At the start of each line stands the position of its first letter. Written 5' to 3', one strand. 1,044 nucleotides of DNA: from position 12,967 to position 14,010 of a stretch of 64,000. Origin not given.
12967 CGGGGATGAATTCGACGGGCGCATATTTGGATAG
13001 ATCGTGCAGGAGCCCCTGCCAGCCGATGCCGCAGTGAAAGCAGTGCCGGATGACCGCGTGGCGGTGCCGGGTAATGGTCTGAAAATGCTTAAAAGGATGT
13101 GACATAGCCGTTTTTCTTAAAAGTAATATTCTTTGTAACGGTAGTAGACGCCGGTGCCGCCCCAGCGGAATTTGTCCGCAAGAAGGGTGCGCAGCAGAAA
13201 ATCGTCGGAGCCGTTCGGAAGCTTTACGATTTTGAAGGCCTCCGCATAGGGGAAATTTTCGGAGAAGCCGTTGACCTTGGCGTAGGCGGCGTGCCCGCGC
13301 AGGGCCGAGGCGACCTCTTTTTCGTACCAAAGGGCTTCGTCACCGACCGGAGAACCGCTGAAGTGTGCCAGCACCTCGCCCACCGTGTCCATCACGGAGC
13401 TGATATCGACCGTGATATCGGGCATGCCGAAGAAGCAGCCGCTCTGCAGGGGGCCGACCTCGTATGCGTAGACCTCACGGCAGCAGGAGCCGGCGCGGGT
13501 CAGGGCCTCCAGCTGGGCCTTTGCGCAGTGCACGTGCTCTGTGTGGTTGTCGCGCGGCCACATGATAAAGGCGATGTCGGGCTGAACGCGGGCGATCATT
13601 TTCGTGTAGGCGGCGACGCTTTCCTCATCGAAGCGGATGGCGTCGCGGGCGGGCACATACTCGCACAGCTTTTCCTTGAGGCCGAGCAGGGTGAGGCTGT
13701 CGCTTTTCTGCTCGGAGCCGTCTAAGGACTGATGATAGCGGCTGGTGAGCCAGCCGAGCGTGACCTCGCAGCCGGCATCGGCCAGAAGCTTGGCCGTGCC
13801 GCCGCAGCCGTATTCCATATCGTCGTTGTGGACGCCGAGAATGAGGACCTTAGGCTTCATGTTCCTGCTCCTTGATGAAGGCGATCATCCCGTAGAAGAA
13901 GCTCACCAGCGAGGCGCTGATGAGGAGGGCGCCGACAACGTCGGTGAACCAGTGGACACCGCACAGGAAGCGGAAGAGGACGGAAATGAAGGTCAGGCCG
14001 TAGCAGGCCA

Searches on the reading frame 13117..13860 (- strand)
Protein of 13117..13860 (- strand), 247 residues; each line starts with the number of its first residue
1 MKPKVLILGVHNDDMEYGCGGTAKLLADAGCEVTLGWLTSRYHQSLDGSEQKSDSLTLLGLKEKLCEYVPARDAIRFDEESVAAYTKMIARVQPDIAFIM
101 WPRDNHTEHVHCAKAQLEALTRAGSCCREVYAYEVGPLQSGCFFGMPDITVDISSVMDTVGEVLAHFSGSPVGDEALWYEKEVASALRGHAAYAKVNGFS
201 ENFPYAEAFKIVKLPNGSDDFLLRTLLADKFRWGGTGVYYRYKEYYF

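Call 6: search_protein_families(library=pfam, proteins=[window:13117-13860:-], max_evalue=0.001)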
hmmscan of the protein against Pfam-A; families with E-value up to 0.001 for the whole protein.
window:13117-13860:- (247 aa): 1 family
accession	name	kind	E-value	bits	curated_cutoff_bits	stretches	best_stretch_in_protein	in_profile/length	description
PF02585.22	PIG-L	-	7.8e-10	39.8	28.2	1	6-119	1-128/129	GlcNAc-PI de-N-acetylase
